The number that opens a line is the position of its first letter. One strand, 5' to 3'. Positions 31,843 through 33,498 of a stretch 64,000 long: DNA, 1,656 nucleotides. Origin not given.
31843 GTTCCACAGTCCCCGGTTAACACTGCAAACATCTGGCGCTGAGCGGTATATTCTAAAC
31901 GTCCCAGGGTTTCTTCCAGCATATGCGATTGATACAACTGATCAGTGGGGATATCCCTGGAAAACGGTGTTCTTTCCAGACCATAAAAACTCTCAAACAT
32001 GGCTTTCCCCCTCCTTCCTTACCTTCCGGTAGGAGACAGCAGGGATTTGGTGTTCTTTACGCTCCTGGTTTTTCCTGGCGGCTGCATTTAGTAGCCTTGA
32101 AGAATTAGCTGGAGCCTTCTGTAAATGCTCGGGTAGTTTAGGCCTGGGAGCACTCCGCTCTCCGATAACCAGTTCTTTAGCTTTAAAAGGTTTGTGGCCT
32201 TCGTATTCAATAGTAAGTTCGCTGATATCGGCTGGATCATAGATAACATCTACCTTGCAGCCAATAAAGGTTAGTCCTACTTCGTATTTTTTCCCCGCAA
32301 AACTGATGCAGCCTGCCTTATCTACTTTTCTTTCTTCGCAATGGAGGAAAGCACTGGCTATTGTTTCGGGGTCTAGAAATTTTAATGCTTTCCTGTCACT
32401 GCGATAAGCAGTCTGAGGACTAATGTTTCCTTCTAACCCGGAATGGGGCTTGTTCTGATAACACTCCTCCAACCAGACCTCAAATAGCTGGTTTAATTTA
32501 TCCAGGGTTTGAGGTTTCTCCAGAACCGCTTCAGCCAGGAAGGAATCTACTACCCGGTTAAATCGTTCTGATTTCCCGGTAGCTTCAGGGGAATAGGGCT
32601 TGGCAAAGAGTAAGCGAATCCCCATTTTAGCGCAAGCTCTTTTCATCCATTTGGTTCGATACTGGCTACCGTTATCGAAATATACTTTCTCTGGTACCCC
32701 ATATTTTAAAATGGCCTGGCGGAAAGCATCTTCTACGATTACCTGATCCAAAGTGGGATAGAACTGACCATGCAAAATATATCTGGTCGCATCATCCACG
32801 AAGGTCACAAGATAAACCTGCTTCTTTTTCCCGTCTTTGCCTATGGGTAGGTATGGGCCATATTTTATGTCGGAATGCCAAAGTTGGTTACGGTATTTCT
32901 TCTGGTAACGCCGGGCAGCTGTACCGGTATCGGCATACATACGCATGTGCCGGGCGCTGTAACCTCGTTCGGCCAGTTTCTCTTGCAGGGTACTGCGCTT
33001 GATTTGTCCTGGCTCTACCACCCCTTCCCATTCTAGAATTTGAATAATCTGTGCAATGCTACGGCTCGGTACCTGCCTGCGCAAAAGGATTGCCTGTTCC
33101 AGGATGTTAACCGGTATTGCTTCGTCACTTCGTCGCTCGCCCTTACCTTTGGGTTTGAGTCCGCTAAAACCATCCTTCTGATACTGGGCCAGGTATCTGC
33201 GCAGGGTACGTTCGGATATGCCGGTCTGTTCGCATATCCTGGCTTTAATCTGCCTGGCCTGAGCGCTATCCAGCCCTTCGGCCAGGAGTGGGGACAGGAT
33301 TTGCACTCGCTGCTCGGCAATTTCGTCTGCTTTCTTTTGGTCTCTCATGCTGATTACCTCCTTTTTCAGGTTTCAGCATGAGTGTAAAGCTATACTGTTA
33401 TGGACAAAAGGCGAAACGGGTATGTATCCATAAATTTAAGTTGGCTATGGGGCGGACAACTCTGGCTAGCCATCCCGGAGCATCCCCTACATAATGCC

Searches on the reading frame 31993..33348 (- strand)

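Call 64: search_protein_families(library=pfam, proteins=[window:31993-33348:-], max_evalue=0.00001)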
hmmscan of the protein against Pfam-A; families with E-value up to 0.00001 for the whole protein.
window:31993-33348:- (451 aa): 5 families
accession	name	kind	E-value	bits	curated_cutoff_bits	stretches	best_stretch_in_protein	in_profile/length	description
PF00665.32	rve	-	1.8e-15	57.5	32.6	1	153-254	4-102/102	Integrase core domain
PF13551.12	HTH_29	-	3.9e-07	30.5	28.1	1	35-74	15-53/64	Winged helix-turn helix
PF09299.17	Mu-transpos_C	-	2.3e-06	27.9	21.7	1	334-379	4-50/61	Mu transposase, C-terminal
PF13518.12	HTH_28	-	2.8e-06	27.7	25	1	31-69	17-49/52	Helix-turn-helix domain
PF13683.12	rve_3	-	6.5e-06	26.2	26.5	0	243-307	2-64/67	Integrase core domain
